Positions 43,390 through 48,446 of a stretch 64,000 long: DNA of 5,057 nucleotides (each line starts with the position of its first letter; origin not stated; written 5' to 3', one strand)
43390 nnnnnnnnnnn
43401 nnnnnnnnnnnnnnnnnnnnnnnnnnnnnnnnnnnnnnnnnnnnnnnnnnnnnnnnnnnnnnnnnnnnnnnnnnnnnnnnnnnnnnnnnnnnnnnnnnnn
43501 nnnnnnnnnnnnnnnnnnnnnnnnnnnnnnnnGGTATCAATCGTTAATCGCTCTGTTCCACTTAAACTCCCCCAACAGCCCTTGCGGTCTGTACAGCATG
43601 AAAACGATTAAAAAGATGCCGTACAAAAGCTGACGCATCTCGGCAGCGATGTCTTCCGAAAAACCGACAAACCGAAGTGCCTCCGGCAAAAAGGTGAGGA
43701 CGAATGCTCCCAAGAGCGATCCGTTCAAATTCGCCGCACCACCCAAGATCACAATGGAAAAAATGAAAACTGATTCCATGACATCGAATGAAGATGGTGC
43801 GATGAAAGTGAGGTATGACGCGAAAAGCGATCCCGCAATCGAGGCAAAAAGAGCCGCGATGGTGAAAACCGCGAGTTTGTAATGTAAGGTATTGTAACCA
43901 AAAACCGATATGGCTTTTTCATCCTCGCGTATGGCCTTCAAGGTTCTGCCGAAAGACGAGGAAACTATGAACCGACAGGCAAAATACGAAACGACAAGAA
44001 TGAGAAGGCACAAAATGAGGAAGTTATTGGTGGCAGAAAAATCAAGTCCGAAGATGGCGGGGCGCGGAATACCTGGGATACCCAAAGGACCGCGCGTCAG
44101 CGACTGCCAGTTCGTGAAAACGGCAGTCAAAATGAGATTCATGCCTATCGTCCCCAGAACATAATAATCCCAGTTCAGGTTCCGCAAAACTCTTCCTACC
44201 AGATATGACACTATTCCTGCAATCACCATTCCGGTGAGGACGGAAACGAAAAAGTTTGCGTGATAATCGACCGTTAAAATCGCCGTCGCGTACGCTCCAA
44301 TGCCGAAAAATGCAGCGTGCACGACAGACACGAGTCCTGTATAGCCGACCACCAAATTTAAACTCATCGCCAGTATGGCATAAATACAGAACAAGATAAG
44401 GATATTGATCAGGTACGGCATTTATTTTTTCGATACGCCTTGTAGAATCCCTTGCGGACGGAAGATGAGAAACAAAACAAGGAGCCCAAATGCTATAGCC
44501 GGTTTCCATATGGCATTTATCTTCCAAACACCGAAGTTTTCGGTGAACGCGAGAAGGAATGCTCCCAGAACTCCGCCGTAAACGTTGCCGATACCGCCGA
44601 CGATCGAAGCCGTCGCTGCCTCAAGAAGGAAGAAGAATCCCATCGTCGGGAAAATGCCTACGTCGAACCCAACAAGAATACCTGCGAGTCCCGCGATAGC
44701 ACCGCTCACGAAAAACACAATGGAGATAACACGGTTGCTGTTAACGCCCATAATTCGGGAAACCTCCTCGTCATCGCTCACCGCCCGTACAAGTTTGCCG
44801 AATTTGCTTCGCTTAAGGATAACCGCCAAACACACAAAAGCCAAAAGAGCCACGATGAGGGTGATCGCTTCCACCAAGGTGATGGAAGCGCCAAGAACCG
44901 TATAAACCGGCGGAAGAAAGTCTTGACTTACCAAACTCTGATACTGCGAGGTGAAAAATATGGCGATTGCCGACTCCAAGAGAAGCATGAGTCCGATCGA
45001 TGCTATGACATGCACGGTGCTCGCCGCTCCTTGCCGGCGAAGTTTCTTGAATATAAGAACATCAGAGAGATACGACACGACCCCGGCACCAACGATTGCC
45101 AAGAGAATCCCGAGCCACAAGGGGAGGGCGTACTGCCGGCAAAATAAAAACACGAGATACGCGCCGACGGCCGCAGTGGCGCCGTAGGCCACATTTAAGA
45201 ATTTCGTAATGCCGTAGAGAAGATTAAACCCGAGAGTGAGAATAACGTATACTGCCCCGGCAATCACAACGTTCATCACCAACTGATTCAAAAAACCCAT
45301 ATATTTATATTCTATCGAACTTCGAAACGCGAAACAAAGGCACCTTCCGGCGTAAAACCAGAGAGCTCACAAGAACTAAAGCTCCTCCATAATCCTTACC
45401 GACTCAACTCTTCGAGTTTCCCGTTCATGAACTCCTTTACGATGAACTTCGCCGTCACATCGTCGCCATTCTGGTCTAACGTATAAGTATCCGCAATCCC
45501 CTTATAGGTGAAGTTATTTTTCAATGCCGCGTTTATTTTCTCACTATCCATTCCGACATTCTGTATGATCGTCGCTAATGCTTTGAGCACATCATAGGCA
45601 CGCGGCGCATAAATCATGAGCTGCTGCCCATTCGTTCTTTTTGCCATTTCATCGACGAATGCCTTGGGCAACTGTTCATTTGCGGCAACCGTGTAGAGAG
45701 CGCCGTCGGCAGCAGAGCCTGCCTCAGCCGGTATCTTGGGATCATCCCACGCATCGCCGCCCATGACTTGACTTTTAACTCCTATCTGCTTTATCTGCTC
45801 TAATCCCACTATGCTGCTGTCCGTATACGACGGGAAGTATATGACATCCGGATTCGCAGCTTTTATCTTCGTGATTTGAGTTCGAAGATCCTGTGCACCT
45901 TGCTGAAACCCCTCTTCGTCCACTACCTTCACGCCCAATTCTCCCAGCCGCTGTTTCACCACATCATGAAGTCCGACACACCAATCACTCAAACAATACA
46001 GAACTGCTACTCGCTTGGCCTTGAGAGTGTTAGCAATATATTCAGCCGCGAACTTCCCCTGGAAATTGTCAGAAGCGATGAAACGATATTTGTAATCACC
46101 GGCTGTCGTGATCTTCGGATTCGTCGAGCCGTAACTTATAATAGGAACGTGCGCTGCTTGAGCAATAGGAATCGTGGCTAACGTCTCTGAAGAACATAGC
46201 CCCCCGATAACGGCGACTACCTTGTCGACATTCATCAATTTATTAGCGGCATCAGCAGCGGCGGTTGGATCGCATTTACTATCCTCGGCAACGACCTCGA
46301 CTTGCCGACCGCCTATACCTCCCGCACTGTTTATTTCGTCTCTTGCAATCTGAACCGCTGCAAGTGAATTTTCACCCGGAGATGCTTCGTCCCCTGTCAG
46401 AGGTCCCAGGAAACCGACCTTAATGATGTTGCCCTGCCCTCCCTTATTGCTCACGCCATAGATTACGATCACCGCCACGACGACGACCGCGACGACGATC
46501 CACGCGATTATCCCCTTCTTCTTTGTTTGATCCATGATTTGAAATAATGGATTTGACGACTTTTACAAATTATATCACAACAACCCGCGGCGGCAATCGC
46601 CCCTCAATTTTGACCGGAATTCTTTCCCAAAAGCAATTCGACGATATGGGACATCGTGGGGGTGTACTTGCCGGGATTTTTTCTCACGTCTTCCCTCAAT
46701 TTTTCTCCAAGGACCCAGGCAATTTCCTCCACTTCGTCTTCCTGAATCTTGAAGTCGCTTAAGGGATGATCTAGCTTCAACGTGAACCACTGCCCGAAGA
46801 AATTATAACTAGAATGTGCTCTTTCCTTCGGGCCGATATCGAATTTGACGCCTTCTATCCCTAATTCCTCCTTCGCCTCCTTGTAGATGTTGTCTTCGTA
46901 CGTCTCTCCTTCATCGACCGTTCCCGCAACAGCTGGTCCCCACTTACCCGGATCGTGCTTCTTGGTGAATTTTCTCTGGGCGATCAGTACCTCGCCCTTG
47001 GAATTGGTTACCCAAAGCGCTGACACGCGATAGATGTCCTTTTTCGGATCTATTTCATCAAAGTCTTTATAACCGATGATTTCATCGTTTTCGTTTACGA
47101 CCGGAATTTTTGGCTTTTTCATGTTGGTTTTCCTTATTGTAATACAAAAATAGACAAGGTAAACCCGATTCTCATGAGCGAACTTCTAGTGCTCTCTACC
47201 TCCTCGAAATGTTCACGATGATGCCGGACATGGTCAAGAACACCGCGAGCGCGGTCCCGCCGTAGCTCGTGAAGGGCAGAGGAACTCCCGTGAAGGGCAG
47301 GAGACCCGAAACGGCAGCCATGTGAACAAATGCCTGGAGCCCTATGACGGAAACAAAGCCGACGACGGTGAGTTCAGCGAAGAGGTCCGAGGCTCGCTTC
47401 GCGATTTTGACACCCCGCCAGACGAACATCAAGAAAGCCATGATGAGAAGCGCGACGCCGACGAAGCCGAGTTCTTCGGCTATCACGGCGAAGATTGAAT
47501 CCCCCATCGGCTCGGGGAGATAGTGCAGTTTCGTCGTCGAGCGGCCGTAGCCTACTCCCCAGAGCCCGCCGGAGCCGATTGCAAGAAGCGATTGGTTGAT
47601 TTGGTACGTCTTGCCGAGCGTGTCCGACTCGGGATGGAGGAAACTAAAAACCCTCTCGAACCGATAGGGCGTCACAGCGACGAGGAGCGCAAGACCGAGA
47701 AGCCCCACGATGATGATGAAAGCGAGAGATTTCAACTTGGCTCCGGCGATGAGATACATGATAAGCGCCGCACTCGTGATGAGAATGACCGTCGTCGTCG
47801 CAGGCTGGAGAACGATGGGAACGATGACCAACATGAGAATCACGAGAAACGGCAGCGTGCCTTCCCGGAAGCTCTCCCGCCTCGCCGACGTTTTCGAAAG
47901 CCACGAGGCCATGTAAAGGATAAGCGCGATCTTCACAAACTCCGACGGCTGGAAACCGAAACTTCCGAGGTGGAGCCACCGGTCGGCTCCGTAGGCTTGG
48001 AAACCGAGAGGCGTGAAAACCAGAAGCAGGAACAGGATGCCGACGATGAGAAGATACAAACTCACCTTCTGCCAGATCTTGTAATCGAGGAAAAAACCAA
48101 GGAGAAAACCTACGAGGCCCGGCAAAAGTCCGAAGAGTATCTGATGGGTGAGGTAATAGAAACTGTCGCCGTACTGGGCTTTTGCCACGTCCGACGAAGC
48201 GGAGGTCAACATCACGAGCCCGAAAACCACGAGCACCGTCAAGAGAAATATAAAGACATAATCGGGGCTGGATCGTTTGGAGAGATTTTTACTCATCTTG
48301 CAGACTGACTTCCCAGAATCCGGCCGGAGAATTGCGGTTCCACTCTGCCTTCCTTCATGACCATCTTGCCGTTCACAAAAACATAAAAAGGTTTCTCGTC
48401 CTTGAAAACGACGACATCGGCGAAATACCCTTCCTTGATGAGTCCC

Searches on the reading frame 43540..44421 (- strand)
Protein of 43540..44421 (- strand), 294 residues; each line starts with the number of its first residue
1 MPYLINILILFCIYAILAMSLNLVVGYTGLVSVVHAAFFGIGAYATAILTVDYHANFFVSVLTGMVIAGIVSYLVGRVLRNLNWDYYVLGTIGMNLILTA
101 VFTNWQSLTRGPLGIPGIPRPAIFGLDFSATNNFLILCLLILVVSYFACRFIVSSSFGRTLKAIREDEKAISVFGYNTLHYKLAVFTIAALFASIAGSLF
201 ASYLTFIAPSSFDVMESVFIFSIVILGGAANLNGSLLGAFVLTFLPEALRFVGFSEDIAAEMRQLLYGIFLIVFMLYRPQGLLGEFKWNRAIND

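Call 45: search_protein_families(library=pfam, proteins=[window:43540-44421:-], max_evalue=0.00001)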
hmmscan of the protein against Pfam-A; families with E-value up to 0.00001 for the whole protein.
window:43540-44421:- (294 aa): 1 family
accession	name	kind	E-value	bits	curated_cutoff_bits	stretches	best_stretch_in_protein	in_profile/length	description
PF02653.21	BPD_transp_2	-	2e-47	162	26.8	1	4-274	2-268/269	Branched-chain amino acid transport system / permease component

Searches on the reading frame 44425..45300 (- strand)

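Call 45: search_protein_families(library=pfam, proteins=[window:44425-45300:-], max_evalue=0.00001)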
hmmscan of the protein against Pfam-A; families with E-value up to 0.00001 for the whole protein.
window:44425-45300:- (292 aa): 1 family
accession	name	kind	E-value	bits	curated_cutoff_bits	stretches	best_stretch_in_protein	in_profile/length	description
PF02653.21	BPD_transp_2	-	4.5e-39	134.6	26.8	1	9-278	3-269/269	Branched-chain amino acid transport system / permease component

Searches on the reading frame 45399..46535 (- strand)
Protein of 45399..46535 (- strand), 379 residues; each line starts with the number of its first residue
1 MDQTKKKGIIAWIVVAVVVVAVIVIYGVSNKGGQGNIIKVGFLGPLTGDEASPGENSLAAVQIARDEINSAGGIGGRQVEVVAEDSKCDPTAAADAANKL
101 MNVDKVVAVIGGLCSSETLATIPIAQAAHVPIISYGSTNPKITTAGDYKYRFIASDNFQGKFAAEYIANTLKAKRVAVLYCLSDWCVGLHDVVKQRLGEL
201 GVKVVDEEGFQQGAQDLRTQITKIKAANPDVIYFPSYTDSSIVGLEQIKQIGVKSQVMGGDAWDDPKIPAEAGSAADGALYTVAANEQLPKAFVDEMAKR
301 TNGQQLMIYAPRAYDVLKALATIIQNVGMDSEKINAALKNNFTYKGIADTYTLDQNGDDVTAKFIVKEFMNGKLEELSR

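Call 45: search_protein_families(library=pfam, proteins=[window:45399-46535:-], max_evalue=0.00001)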
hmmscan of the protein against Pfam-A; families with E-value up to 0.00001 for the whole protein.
window:45399-46535:- (379 aa): 3 families
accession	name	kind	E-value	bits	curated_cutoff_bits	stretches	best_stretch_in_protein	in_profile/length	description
PF13458.12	Peripla_BP_6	-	8e-58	197.2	31.7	1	38-354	2-323/343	Periplasmic binding protein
PF01094.35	ANF_receptor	-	6.1e-37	127.9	25.4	1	58-365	3-346/353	Receptor family ligand binding region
PF13433.12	Peripla_BP_5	-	1.2e-18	67.9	27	1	38-257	1-217/363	Periplasmic binding protein domain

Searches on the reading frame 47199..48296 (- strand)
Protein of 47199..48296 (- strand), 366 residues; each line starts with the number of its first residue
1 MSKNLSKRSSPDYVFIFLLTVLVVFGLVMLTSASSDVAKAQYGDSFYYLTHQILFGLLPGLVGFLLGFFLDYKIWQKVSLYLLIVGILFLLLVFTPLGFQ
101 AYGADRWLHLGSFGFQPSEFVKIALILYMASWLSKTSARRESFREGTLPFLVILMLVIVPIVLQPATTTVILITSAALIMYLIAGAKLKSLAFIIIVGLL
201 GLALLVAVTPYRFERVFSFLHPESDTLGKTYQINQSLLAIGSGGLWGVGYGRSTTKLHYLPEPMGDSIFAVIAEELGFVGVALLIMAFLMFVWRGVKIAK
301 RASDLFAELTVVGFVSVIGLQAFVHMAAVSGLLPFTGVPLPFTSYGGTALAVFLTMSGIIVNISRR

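Call 45: search_protein_families(library=pfam, proteins=[window:47199-48296:-], max_evalue=0.00001)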
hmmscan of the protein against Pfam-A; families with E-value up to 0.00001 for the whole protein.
window:47199-48296:- (366 aa): 1 family
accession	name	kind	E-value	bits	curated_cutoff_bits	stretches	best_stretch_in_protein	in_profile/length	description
PF01098.24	FTSW_RODA_SPOVE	-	5e-97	325.5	26.4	1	15-365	4-352/356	Cell cycle protein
